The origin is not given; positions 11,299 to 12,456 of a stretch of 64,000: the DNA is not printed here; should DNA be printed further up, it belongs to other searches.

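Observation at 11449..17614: Beta-ketoadipate operon missing pcaB and any regulator or transporter, and led by an MBL-fold hydrolase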

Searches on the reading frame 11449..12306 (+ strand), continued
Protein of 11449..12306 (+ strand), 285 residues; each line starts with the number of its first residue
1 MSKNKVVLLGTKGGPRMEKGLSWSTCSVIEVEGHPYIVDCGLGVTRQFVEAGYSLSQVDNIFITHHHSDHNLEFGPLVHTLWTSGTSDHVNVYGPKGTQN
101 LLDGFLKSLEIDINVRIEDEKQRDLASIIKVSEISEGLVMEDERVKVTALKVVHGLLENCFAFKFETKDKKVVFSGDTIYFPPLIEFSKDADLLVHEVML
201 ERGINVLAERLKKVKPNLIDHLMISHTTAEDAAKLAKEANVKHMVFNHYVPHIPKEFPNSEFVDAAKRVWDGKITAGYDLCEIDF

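Call 23: search_solved_structures(query=A1, max_evalue=0.001, show_alignments=1)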
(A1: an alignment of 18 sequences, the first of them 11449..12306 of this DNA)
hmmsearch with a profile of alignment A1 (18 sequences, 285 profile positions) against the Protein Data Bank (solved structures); distinct sequences matched with E-value up to 0.001: 23.
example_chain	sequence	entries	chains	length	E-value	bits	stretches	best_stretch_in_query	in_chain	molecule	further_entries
8gyg_A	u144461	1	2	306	5.5e-44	153.7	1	3-281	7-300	Arysulfatase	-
1y44_A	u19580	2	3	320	4.5e-24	88.4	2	6-166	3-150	Ribonuclease Z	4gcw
2fk6_A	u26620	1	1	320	9e-23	84.1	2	6-166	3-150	RIBONUCLEASE Z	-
6j4n_A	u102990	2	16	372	6.2e-22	81.3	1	10-283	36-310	Metallo-beta-lactamases PNGM-1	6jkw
1zkp_A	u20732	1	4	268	6.2e-21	78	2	146-279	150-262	hypothetical protein BA1088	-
7bz3_A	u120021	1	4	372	1.3e-20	77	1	10-283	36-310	Metallo-beta-lactamase PNGM-1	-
7bz1_A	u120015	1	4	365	2e-20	76.4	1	10-283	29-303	Metallo-beta-lactamase PNGM-1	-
7byq_A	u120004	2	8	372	2e-20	76.4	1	10-283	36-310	Metallo-beta-lactamase PNGM-1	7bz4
7wi1_A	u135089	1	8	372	2.1e-20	76.3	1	10-283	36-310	Metallo-beta-lactamase PNGM-1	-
7bzi_G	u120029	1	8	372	2.1e-20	76.3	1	10-283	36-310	Metallo-beta-lactamase PNGM-1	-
2cbn_A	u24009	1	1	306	7e-18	68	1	6-169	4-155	RIBONUCLEASE Z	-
6kns_A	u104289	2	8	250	3.7e-16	62.4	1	146-278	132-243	Putative metal-dependent hydrolase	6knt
3zwf_A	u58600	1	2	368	1.2e-12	50.9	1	24-111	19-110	ZINC PHOSPHODIESTERASE ELAC PROTEIN 1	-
9ey0_E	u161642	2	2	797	8.8e-12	48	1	24-206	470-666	Zinc phosphodiesterase ELAC protein 2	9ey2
8z0p_A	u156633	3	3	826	9.6e-12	47.9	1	24-206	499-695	Zinc phosphodiesterase ELAC protein 2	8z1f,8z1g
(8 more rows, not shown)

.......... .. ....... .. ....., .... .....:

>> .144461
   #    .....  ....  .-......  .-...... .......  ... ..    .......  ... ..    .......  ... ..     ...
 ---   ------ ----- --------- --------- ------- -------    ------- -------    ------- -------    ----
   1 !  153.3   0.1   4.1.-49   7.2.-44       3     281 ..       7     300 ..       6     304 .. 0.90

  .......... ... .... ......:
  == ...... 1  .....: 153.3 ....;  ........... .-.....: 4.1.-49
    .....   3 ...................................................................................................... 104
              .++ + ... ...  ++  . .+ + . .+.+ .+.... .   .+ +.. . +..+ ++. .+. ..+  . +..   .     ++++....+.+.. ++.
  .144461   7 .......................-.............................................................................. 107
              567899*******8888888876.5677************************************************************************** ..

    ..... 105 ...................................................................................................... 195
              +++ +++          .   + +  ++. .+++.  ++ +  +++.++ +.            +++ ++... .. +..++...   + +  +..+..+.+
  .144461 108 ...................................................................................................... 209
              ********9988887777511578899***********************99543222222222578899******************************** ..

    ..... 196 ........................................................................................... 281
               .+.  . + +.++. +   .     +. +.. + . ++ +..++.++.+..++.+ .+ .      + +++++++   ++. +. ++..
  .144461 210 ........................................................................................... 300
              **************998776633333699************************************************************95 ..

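Call 33: predict_structure(alignment_id=A1)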
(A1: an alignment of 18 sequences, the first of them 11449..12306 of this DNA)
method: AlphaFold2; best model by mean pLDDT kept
length: 285 residues; sequences in the alignment: 18
mean_pLDDT: 90.6   pTM: 0.91
mean pLDDT of the five models: 90.6, 89.9, 89.2, 89.0, 88.6
residues with pLDDT >= 90: 204; 70-90: 63; 50-70: 9; < 50: 9
segments of 3 or more residues with pLDDT < 50: 13-20
pLDDT, mean of each block of 10 residues (from residue 1): 84 48 78 95 89 93 93 92 85 98 96 94 92 98 98 94 98 96 98 95 87 87 92 98 91 79 96 92 94
secondary structure, 60 per line:
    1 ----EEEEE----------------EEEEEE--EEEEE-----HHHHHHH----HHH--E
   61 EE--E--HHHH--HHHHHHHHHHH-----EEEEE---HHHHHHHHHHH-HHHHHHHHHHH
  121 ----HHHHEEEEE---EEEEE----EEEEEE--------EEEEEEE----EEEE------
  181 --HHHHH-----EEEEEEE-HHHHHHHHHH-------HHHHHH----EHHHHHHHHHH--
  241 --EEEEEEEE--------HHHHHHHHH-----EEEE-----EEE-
elements in order: E5-9 E26-31 E34-38 H44-50 E60-62 H68-71 H74-84 E90-94 H98-108 H110-120 H125-128 E129-133 E137-141 E146-151 E160-166 E171-174 H183-187 E193-199 H201-210 H218-223 H229-238 E243-250 H259-267 E273-276 E282-284

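Call 38: fold_search(model_id=the predicted structure, library=pdb)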
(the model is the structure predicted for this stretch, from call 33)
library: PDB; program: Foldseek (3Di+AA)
matches with E <= 10: 998; with E <= 0.001: 327
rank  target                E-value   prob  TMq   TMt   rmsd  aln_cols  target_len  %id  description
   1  8gyg_B                2.5e-27  1.00  0.88  0.82   3.3       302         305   27  Purification ,Crystallization and X-ray Diffraction analysis of a novel arysulfatase from Pseudoalteromonas atlantica  (released 2023-10-18)
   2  8gyg_A                5.0e-27  1.00  0.85  0.83   3.1       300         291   27  Purification ,Crystallization and X-ray Diffraction analysis of a novel arysulfatase from Pseudoalteromonas atlantica  (released 2023-10-18)
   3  1y44_A                1.7e-23  1.00  0.76  0.81   3.5       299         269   26  Crystal structure of RNase Z (released 2005-01-25)
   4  2fk6_A                3.8e-22  1.00  0.76  0.71   5.0       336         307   23  Crystal Structure of RNAse Z/tRNA(Thr) complex (released 2006-03-21)
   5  4gcw_A                4.5e-21  1.00  0.77  0.72   3.4       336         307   24  Crystal structure of RNase Z in complex with precursor tRNA(Thr) (released 2012-10-31)
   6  1zkp_A                6.2e-21  1.00  0.73  0.83   3.6       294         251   24  1.5A Resolution Crystal Structure of a Metallo Beta Lactamase Family Protein, the ELAC Homolgue of Bacillus anthracis, (released 2005-06-21)
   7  1zkp_B                6.2e-21  1.00  0.73  0.83   3.6       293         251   24  1.5A Resolution Crystal Structure of a Metallo Beta Lactamase Family Protein, the ELAC Homolgue of Bacillus anthracis, (released 2005-06-21)
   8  1zkp_C                9.6e-21  1.00  0.72  0.83   3.5       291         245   23  1.5A Resolution Crystal Structure of a Metallo Beta Lactamase Family Protein, the ELAC Homolgue of Bacillus anthracis, (released 2005-06-21)
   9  7bz1_A                2.7e-19  1.00  0.83  0.66   3.3       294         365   20  The mutant variant of PNGM-1. H96 was substituted for alanine to study metal coordination. (released 2021-04-28)
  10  7bzi_A                4.8e-19  1.00  0.82  0.66   3.4       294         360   20  The mutant variant of PNGM-1. H91 was substituted for alanine to study metal coordination. (released 2021-04-28)
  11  7bzi_E                5.8e-19  1.00  0.82  0.66   3.4       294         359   20  The mutant variant of PNGM-1. H91 was substituted for alanine to study metal coordination. (released 2021-04-28)
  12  6kns_B                7.9e-19  1.00  0.71  0.83   5.8       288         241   21  Crystal structure of the metallo-beta-lactamase fold protein YhfI from Bacillus subtilis (space group I4122) (released 2019-09-18)
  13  6kns_A                8.4e-19  1.00  0.71  0.82   5.8       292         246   20  Crystal structure of the metallo-beta-lactamase fold protein YhfI from Bacillus subtilis (space group I4122) (released 2019-09-18)
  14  6j4n_A                1.4e-18  1.00  0.83  0.64   3.3       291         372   20  Structure of papua new guinea MBL-1(PNGM-1) native (released 2019-02-27)
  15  6kns_D                1.5e-18  1.00  0.71  0.83   5.8       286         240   20  Crystal structure of the metallo-beta-lactamase fold protein YhfI from Bacillus subtilis (space group I4122) (released 2019-09-18)
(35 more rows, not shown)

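Call 43: search_protein_families(library=ncbifam, proteins=[L094:5640-6500:+, L094:6649-9819:+], max_evalue=0.00001)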
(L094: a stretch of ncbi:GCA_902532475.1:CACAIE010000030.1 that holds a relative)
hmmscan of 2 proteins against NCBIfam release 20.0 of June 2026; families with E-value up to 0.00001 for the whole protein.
L094:5640-6500:+ (286 aa): 1 family
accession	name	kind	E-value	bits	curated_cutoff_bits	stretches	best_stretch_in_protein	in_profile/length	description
TIGR03424.1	urea_degr_1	equivalog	2e-10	40.6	284.7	1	48-239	3-179/198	urea amidolyase associated protein UAAP2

L094:6649-9819:+ (1056 aa): 9 families
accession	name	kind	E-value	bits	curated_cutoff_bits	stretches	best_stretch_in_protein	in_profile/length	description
TIGR02486.1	RDH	subfamily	1.5e-57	195.8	160.35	2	423-636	84-312/314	reductive dehalogenase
NF007964.0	PRK10684.1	equivalog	9.6e-22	77.4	383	2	927-1024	206-303/333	NADH oxidoreductase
NF009805.0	PRK13289.1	equivalog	2.2e-21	76.2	432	1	746-879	158-295/399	NO-inducible flavohemoprotein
NF058606.1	GlBtMonoRdsGbcB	equivalog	3.4e-16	59.1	500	1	786-884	59-157/362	glycine betaine monooxygenase reductase subunit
NF040810.1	BenC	equivalog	2.6e-12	46.5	430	1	743-895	105-257/333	benzoate 1,2-dioxygenase electron transfer component BenC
TIGR02160.1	PA_CoA_Oxy5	hypoth_equivalog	7e-11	41.5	420.8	1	747-1055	6-352/352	1,2-phenylacetyl-CoA epoxidase subunit PaaE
NF045803.1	MethMoxFADbindMmoC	equivalog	3.8e-07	29.2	500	0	752-872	116-240/343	aromatic/alkene monooxygenase hydroxylase FAD-binding subunit MmoC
TIGR00276.1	TIGR00276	equivalog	6.3e-07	28.7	200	0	464-566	108-202/337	tRNA epoxyqueuosine(34) reductase QueG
NF000798.0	PRK00054.1-3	equivalog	8.4e-06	25.6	219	1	801-941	58-192/244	dihydroorotate dehydrogenase electron transfer subunit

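Call 47: find_encoding_contigs(protein=P0027, flank=10000, max_places=3)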
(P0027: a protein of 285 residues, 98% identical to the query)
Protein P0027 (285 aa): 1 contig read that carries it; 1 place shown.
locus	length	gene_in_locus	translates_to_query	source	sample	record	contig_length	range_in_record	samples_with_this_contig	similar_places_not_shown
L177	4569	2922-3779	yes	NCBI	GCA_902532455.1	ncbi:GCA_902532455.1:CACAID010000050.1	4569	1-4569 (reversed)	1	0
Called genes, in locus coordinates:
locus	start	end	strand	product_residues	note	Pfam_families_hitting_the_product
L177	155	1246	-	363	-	PF03969:AFG1_ATPase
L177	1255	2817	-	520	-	PF00884:Sulfatase, PF01663:Phosphodiest (weak), PF16347:SGSH_C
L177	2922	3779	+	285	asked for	PF23023:Anti-Pycsar_Apyc1, PF00753:Lactamase_B, PF12706:Lactamase_B_2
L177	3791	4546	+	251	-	PF03096:Ndr (weak), PF00561:Abhydrolase_1, PF12146:Hydrolase_4, PF12697:Abhydrolase_6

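Call 53: find_encoding_contigs(protein=P0048, flank=10000, max_places=4)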
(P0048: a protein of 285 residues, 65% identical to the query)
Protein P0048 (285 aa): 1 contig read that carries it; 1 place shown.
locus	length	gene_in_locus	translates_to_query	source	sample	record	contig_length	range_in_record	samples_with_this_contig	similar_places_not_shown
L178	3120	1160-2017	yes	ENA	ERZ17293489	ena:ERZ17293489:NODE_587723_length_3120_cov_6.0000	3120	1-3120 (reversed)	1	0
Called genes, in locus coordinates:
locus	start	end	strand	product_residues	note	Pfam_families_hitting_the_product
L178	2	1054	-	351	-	?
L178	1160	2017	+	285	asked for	PF23023:Anti-Pycsar_Apyc1, PF00753:Lactamase_B, PF12706:Lactamase_B_2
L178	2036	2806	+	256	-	PF12146:Hydrolase_4, PF00561:Abhydrolase_1, PF12697:Abhydrolase_6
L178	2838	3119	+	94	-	?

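Call 54: find_encoding_contigs(protein=P0057, flank=10000, max_places=4)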
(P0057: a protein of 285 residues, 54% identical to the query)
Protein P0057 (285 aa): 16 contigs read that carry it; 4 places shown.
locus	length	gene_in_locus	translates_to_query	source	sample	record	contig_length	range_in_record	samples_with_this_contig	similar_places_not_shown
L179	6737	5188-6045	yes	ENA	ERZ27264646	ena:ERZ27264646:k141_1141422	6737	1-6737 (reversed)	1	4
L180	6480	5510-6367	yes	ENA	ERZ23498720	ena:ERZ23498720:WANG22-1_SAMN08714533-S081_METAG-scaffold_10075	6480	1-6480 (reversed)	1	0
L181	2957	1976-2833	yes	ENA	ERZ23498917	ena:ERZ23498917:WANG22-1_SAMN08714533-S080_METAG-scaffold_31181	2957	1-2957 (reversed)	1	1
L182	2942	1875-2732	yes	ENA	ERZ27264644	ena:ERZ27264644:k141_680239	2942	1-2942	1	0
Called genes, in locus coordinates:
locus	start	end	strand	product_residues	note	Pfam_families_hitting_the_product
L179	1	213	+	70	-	?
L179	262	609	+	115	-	PF13610:DDE_Tnp_IS240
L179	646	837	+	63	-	PF13610:DDE_Tnp_IS240 (weak)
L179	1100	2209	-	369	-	PF00465:Fe-ADH, PF13685:Fe-ADH_2 (faint), PF25137:ADH_Fe_C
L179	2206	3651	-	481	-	PF00171:Aldedh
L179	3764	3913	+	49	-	PF00126:HTH_1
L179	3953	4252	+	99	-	PF03466:LysR_substrate (weak)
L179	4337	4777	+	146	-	-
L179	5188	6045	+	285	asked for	PF23023:Anti-Pycsar_Apyc1, PF00753:Lactamase_B, PF12706:Lactamase_B_2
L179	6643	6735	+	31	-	?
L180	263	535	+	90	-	-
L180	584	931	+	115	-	PF13610:DDE_Tnp_IS240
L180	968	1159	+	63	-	PF13610:DDE_Tnp_IS240 (weak)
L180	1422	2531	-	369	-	PF00465:Fe-ADH, PF13685:Fe-ADH_2 (faint), PF25137:ADH_Fe_C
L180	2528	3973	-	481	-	PF00171:Aldedh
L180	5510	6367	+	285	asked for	PF23023:Anti-Pycsar_Apyc1, PF00753:Lactamase_B, PF12706:Lactamase_B_2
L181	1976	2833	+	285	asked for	PF23023:Anti-Pycsar_Apyc1, PF00753:Lactamase_B, PF12706:Lactamase_B_2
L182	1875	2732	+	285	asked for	PF23023:Anti-Pycsar_Apyc1, PF00753:Lactamase_B, PF12706:Lactamase_B_2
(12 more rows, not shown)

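Call 59: search_protein_families(library=pfam, proteins=[L001:8510-9526:+, L001:9523-10002:+, L002:8784-9965:+, L003:10928-12340:-, L005:8517-9503:+, L007:10895-11341:+, L007:11499-12803:+, L008:8364-9968:+, L010:4969-6414:+, L010:7346-8356:+], max_evalue=0.00001)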
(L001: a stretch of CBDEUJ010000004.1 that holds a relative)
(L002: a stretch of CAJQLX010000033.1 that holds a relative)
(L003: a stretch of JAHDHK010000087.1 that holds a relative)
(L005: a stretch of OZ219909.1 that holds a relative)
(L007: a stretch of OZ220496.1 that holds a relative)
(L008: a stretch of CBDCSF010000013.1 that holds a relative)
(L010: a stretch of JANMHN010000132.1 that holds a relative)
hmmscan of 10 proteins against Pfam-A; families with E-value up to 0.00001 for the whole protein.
L001:8510-9526:+ (338 aa): 1 family
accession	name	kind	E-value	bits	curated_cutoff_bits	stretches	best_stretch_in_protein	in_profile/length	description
PF01063.24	Aminotran_4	-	4.7e-45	154.6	28.5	1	70-298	2-222/223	Amino-transferase class IV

L001:9523-10002:+ (159 aa): 0 families

L002:8784-9965:+ (393 aa): 1 family
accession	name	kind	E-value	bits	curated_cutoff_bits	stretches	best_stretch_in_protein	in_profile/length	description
PF01494.25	FAD_binding_3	-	6.5e-78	262.8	22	1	6-346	1-349/349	FAD binding domain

L003:10928-12340:- (470 aa): 3 families
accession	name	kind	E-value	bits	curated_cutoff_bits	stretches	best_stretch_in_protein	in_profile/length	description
PF16347.10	SGSH_C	-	3.7e-49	167.3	29.3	1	293-459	1-154/154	N-sulphoglucosamine sulphohydrolase, C-terminal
PF00884.28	Sulfatase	-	2.2e-48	165.6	25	1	5-344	1-300/301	Sulfatase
PF01663.27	Phosphodiest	-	2.3e-10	41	23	1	26-290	16-221/342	Type I phosphodiesterase / nucleotide pyrophosphatase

L005:8517-9503:+ (328 aa): 1 family
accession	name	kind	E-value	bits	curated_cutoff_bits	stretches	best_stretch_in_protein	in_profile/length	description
PF01063.24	Aminotran_4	-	2.2e-44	152.4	28.5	1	60-288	2-222/223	Amino-transferase class IV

L007:10895-11341:+ (148 aa): 1 family
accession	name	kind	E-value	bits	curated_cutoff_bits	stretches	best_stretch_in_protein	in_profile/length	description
PF03653.18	UPF0093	-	4.1e-55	186.5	34.2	1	6-148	3-146/146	Uncharacterised protein family (UPF0093)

L007:11499-12803:+ (434 aa): 3 families
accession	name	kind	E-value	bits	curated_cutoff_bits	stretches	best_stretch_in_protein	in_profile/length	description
PF00006.31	ATP-synt_ab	-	8e-27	94.7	29.5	1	173-376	3-211/213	ATP synthase alpha/beta family, nucleotide-binding domain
PF07497.18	Rho_RNA_bind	-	4e-26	91.1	27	1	65-138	2-73/73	Rho termination factor, RNA-binding domain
PF07498.18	Rho_N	-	3.4e-10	40.2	24.9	1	19-57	2-41/43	Rho termination factor, N-terminal domain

L008:8364-9968:+ (534 aa): 2 families
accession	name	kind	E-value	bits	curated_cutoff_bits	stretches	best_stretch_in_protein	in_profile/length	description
PF01494.25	FAD_binding_3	-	1.3e-60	205.9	22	1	9-353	2-341/349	FAD binding domain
PF01266.30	DAO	-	3.6e-06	27.2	27.9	1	10-40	1-31/353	FAD dependent oxidoreductase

L010:4969-6414:+ (481 aa): 2 families
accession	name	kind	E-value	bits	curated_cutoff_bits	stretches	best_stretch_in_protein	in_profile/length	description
PF20510.4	HgmA_N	-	1.1e-115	386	20.2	1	49-320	1-273/273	Homogentisate 1,2-dioxygenase N-terminal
PF04209.19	HgmA_C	-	2.1e-73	245.6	21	1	322-473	2-153/153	Homogentisate 1,2-dioxygenase C-terminal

L010:7346-8356:+ (336 aa): 2 families
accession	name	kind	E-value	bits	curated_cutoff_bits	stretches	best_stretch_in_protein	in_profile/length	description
PF01557.24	FAA_hydrolase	-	5.1e-34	118.3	23.9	1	80-332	3-213/214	Fumarylacetoacetate (FAA) hydrolase C-terminal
PF18288.6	FAA_hydro_N_2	-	2.1e-23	83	25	1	1-76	1-78/78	Fumarylacetoacetase N-terminal domain 2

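Call 62: search_protein_families(library=pfam, alignment_id=A2, max_evalue=0.00001)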
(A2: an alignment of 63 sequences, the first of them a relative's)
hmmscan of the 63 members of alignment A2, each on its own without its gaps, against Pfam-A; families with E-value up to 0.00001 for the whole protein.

A. member 1, L002:8784-9962:+ (393 aa): 1 family
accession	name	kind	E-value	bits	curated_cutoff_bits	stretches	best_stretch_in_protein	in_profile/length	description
PF01494.25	FAD_binding_3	-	6.5e-78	262.8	22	1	6-346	1-349/349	FAD binding domain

B. families by the number of members that match (of 63 scanned): 83 families (the first 25 are shown)
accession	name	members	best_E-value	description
PF02492.25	cobW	6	1.4e-44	CobW/HypB/UreG, nucleotide-binding domain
PF07683.19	CobW_C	6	2.2e-18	Cobalamin synthesis protein cobW C-terminal domain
PF00005.33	ABC_tran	3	1.9e-38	ABC transporter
PF13304.12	AAA_21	3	2.5e-14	AAA domain, putative AbiEii toxin, Type IV TA system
PF02463.25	SMC_N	3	5.9e-11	RecF/RecN/SMC N terminal domain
PF04228.19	Zn_peptidase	2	6.4e-108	Putative neutral zinc metallopeptidase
PF01494.25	FAD_binding_3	2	6.5e-78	FAD binding domain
PF03401.19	TctC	2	9.1e-64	Tripartite tricarboxylate transporter family receptor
PF03653.18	UPF0093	2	7.5e-57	Uncharacterised protein family (UPF0093)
PF07992.20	Pyr_redox_2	2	5.1e-45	Pyridine nucleotide-disulphide oxidoreductase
PF00326.27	Peptidase_S9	2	2.2e-42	Prolyl oligopeptidase family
PF09084.16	NMT1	2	4.7e-27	NMT1/THI5 like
PF07676.18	PD40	2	1.8e-25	WD40-like Beta Propeller Repeat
PF13379.11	NMT1_2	2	2.7e-19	NMT1-like family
PF00070.33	Pyr_redox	2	1e-14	Pyridine nucleotide-disulphide oxidoreductase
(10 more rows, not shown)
